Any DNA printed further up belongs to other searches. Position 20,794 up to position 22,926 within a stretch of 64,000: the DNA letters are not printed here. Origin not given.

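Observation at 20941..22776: Secreted ankyrin-repeat / FGE-domain fusion protein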

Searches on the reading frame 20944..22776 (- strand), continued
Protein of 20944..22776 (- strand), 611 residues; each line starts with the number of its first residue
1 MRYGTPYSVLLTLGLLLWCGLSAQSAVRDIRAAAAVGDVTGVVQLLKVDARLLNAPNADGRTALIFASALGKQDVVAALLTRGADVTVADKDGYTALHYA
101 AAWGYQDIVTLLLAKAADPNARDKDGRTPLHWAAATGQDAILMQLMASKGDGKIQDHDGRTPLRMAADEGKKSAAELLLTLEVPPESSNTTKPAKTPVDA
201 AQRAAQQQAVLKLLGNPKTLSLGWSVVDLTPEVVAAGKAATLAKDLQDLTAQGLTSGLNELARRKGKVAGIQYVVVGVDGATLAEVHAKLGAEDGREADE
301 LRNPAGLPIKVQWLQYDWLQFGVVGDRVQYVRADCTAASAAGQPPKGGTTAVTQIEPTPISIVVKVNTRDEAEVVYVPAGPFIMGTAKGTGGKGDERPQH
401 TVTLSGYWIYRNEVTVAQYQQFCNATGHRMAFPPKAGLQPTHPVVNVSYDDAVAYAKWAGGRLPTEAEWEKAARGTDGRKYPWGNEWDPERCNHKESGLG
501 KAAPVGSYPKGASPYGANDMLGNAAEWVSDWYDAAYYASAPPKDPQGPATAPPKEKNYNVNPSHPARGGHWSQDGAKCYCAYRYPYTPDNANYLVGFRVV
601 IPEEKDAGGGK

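Call 21: find_encoding_contigs(protein=P0014, flank=7000, max_places=2)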
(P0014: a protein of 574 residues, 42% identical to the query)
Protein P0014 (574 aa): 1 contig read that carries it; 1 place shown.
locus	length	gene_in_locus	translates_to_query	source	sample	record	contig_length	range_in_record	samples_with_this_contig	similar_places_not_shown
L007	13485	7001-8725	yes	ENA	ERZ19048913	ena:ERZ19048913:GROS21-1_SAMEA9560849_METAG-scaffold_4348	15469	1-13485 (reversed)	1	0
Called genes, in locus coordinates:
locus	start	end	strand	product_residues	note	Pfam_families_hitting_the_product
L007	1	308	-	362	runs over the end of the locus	-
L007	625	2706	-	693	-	PF04932:Wzy_C, PF14559:TPR_19 (faint), PF07719:TPR_2 (faint), PF13414:TPR_11 (faint), PF13431:TPR_17 (faint), PF13432:TPR_16 (weak)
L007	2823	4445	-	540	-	PF07963:N_methyl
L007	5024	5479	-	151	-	PF01288:HPPK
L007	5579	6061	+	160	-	PF13412:HTH_24 (weak), PF01037:AsnC_trans_reg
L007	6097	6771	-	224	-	PF21695:GlnR_1st, PF00486:Trans_reg_C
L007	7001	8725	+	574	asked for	PF13606:Ank_3 (faint), PF24521:Ank_KRIT1 (weak), PF12796:Ank_2, PF13637:Ank_4, PF00023:Ank, PF13857:Ank_5, PF12796:Ank_2, PF03781:FGE-sulfatase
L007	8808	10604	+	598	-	PF13088:BNR_2 (weak)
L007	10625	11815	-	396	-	PF13088:BNR_2 (weak), PF02012:BNR (faint), PF13088:BNR_2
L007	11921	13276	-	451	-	PF13088:BNR_2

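Call 26: find_encoding_contigs(protein=P0008, flank=6000, max_places=2)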
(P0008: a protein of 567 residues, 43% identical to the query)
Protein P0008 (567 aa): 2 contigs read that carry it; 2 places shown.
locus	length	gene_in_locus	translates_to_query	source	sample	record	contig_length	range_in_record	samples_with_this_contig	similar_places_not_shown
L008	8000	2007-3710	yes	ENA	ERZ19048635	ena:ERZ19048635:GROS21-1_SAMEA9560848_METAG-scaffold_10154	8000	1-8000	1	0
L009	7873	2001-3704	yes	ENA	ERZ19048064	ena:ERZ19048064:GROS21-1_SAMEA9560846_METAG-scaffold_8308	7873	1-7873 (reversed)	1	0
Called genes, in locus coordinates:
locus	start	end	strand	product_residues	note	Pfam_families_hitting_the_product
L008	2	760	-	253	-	?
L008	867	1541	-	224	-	PF21695:GlnR_1st, PF00486:Trans_reg_C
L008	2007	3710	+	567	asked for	PF12796:Ank_2, PF13637:Ank_4, PF24521:Ank_KRIT1, PF13857:Ank_5 (weak), PF00023:Ank (weak), PF00023:Ank, PF12796:Ank_2, PF03781:FGE-sulfatase, +2 more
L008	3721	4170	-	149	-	-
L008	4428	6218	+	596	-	PF02837:Glyco_hydro_2_N (weak), PF22666:Glyco_hydro_2_N2, PF02836:Glyco_hydro_2_C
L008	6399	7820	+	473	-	PF06253:MTTB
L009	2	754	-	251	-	?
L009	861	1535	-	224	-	PF21695:GlnR_1st, PF00486:Trans_reg_C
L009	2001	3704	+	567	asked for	PF12796:Ank_2, PF13637:Ank_4, PF24521:Ank_KRIT1, PF13857:Ank_5 (weak), PF00023:Ank (weak), PF00023:Ank, PF12796:Ank_2, PF03781:FGE-sulfatase, +2 more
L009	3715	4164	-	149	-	-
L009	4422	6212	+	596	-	PF02837:Glyco_hydro_2_N (weak), PF22666:Glyco_hydro_2_N2, PF02836:Glyco_hydro_2_C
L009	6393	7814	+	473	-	PF06253:MTTB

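Call 48: predict_structure(alignment_id=A1)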
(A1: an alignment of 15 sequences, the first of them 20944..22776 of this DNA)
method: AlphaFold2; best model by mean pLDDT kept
length: 611 residues; sequences in the alignment: 15
mean_pLDDT: 75.7   pTM: 0.42
mean pLDDT of the five models: 75.7, 73.9, 73.8, 73.3, 67.1
residues with pLDDT >= 90: 218; 70-90: 190; 50-70: 96; < 50: 107
segments of 3 or more residues with pLDDT < 50: 1-3, 24-26, 184-196, 342-361, 391-395, 476-480, 484-487, 512-524, 563-593, 606-611
pLDDT, mean of each block of 10 residues (from residue 1): 60 81 61 89 88 92 95 92 94 97 92 92 97 94 91 95 95 90 45 51 87 93 70 87 94 90 87 92 92 85 78 92 95 85 39 34 75 83 64 54 85 86 93 71 79 92 83 54 50 53 58 44 56 60 76 62 47 38 41 68 58 31
secondary structure, 60 per line:
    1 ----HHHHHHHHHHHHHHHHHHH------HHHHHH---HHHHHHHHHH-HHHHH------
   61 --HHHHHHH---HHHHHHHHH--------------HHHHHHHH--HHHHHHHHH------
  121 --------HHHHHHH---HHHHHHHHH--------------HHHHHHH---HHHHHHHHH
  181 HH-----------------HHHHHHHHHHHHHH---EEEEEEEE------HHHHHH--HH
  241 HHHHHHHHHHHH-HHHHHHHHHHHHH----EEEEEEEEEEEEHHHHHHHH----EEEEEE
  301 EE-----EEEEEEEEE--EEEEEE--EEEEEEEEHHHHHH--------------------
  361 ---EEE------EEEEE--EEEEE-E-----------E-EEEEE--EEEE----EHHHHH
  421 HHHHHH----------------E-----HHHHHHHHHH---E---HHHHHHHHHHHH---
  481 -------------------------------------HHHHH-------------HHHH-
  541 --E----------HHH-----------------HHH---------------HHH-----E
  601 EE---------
elements in order: H5-23 H30-35 H39-48 H50-54 H63-69 H73-81 H96-103 H106-114 H129-135 H139-147 H162-168 H172-182 H200-213 E217-224 H231-236 H239-252 H254-266 E271-282 H283-290 E295-302 E308-316 E319-324 E327-334 H335-340 E364-366 E373-377 E380-384 E400-404 E407-410 H416-426 H449-458 H466-477 H518-522 H536-539 E600-602

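Call 55: list_cluster_members(proteins=[P0001, P0003, P0014, P0121, P0124, P0128, P0136])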
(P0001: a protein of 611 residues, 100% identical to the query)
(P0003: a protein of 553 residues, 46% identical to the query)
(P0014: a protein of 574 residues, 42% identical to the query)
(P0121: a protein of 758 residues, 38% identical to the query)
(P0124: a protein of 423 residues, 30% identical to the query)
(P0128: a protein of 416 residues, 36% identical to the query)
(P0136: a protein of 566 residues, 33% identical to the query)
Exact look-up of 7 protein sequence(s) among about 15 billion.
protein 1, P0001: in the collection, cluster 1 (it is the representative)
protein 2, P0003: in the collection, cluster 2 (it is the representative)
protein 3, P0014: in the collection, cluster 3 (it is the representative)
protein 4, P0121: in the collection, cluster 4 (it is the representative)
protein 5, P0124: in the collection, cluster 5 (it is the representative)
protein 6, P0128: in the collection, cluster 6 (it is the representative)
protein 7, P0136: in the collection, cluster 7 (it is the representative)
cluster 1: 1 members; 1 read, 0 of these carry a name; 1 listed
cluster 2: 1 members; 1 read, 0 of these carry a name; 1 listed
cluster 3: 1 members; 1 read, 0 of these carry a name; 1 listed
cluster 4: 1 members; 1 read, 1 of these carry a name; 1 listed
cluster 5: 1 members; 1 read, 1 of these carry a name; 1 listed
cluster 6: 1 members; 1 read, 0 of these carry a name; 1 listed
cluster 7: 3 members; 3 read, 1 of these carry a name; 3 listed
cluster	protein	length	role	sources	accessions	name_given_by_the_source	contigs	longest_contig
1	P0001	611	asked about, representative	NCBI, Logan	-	-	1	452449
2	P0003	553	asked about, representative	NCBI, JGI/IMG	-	-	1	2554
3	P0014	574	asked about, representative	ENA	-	-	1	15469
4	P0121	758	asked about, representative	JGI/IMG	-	hypothetical protein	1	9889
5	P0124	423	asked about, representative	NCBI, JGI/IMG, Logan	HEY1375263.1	MAG TPA: hypothetical protein VGF55_00625 [Gemmataceae bacterium] | hypothetical protein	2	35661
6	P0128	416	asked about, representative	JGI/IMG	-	-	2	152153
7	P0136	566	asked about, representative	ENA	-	-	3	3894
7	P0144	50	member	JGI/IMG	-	beta-lactam-binding protein with PASTA domain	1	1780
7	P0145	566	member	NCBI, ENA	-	-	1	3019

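Call 61: search_protein_families(library=padloc, proteins=[window:20944-22776:-], max_evalue=0.001)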
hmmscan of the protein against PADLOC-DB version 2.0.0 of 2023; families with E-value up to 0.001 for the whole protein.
window:20944-22776:- (611 aa): 2 families
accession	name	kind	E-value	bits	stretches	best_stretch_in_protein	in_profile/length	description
PDLC04783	PDC-M72A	-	3.6e-24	83.8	1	37-207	208-375/392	-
PDLC02908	Ankyrin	-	1.6e-17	61.1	2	40-147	716-823/880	-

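Call 66: find_encoding_contigs(protein=P0006, flank=3000, max_places=2)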
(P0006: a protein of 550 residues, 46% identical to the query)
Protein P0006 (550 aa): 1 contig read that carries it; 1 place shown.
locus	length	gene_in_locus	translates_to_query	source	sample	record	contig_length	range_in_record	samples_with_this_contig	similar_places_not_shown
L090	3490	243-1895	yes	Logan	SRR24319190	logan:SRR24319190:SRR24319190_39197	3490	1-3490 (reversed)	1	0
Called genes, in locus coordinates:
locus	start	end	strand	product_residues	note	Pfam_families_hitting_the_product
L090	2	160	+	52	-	?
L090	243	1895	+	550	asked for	PF12796:Ank_2, PF24521:Ank_KRIT1 (faint), PF13857:Ank_5, PF00023:Ank, PF13606:Ank_3 (faint), PF13637:Ank_4, PF03781:FGE-sulfatase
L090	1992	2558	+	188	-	-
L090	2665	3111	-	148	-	-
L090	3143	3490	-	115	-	?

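Call 67: find_encoding_contigs(protein=P0003, flank=3000, max_places=2)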
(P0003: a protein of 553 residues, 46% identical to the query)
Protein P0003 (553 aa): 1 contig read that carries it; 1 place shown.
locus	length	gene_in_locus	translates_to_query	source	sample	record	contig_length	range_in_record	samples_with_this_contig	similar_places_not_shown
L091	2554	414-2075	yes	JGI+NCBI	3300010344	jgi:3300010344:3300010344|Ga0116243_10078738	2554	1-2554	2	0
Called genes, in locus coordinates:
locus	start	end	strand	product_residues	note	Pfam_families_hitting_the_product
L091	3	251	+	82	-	?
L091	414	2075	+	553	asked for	PF24521:Ank_KRIT1, PF12796:Ank_2, PF13857:Ank_5 (weak), PF00023:Ank, PF13637:Ank_4, PF13857:Ank_5 (weak), PF00023:Ank (weak), PF03781:FGE-sulfatase, +1 more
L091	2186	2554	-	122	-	?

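Call 68: find_encoding_contigs(protein=P0016, flank=3000, max_places=2)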
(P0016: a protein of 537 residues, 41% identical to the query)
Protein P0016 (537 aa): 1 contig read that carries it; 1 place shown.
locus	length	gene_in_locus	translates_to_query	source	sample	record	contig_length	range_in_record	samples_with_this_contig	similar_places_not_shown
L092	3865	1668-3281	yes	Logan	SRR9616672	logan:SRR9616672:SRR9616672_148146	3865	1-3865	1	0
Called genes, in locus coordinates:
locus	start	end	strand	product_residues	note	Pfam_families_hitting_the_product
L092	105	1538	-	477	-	PF04055:Radical_SAM (weak)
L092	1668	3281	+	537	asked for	PF00023:Ank (faint), PF12796:Ank_2, PF13606:Ank_3 (faint), PF13857:Ank_5 (faint), PF13637:Ank_4 (weak), PF12796:Ank_2, PF03781:FGE-sulfatase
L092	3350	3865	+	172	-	?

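Call 69: search_protein_families(library=pfam, proteins=[L002:6338-6829:+, L005:6396-6887:+, L002:8817-9269:-, L090:1992-2555:+, L090:2668-3111:-, L090:2-157:+, L091:3-248:+, L092:3350-3865:+, L008:3724-4170:-], max_evalue=0.1)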
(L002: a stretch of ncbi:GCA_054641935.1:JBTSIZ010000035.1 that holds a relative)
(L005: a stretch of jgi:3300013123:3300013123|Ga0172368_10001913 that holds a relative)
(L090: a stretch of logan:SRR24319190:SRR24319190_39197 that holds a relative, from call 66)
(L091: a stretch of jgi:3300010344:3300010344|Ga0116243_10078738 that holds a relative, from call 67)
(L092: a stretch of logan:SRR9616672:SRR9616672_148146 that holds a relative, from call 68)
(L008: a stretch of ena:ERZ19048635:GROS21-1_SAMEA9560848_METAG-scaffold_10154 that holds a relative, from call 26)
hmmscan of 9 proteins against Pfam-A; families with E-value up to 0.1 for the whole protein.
L002:6338-6829:+ (164 aa): 4 families
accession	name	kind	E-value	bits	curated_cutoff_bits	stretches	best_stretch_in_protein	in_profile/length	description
PF06218.16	NPR2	-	8.6e-05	21.9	27.5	1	120-162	224-266/440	Nitrogen permease regulator 2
PF24033.1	DUF7342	-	0.00093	19.6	31.6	1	120-161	7-48/150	Family of unknown function (DUF7342)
PF08221.17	HTH_9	-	0.0055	17.2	23.4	1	121-161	16-58/62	RNA polymerase III subunit RPC82 helix-turn-helix domain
PF21984.2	DnaD_N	-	0.032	14.8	27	1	131-162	36-67/101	DnaD N-terminal domain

L005:6396-6887:+ (164 aa): 1 family
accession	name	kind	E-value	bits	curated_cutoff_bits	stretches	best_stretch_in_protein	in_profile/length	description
PF21475.2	PaaA-like_N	-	0.034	14.1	27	1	112-137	24-49/60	PaaA-like, N-terminal domain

L002:8817-9269:- (151 aa): 3 families
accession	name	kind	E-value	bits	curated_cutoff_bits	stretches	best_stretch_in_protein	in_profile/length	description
PF00805.28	Pentapeptide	-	3.8e-32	109.9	20.2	3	69-102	6-39/40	Pentapeptide repeats (8 copies)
PF13599.13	Pentapeptide_4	-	5.9e-11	42.7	38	2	73-140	10-77/78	Pentapeptide repeat region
PF13576.12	Pentapeptide_3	-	9e-08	32.7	27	2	35-73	5-46/48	Pentapeptide repeats (9 copies)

L090:1992-2555:+ (188 aa): 0 families

L090:2668-3111:- (148 aa): 4 families
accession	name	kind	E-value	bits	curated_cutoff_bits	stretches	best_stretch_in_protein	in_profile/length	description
PF00805.28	Pentapeptide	-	8.3e-32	108.8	20.2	4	104-143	1-40/40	Pentapeptide repeats (8 copies)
PF13599.13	Pentapeptide_4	-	2.9e-10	40.5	38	2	74-140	11-77/78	Pentapeptide repeat region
PF13576.12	Pentapeptide_3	-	6e-08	33.2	27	1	42-84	2-47/48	Pentapeptide repeats (9 copies)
PF25296.1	Decapeptide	-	0.0042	17.4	45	0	39-106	5-72/74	Decapeptide repeat region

L090:2-157:+ (52 aa): 2 families
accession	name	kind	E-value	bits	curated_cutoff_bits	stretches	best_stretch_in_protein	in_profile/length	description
PF21175.2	RecR_C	-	9.6e-13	47.7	22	1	27-50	1-24/24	RecR, C-terminal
PF13662.12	Toprim_4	-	0.066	13.9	25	0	2-25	62-85/85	Toprim domain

L091:3-248:+ (82 aa): 3 families
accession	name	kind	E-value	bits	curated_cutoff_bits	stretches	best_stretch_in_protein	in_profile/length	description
PF21175.2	RecR_C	-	3.1e-12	46.1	22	1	57-80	1-24/24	RecR, C-terminal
PF13662.12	Toprim_4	-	3.9e-11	43.5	25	1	1-55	37-85/85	Toprim domain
PF01751.28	Toprim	-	1.2e-05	25.8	23.1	1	6-53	44-95/96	Toprim domain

L092:3350-3865:+ (172 aa): 2 families
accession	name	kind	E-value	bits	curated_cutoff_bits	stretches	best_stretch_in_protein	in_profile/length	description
PF01909.29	NTP_transf_2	-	1.4e-05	25.8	21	1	23-63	4-40/93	Nucleotidyltransferase domain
PF18765.7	Polbeta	-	3.8e-05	24.2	26.9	1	28-86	4-62/93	Polymerase beta, Nucleotidyltransferase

L008:3724-4170:- (149 aa): 1 family
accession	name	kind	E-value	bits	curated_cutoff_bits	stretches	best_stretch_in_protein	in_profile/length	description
PF19982.4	DUF6418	-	0.029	14.9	25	1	45-98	23-76/109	Family of unknown function (DUF6418)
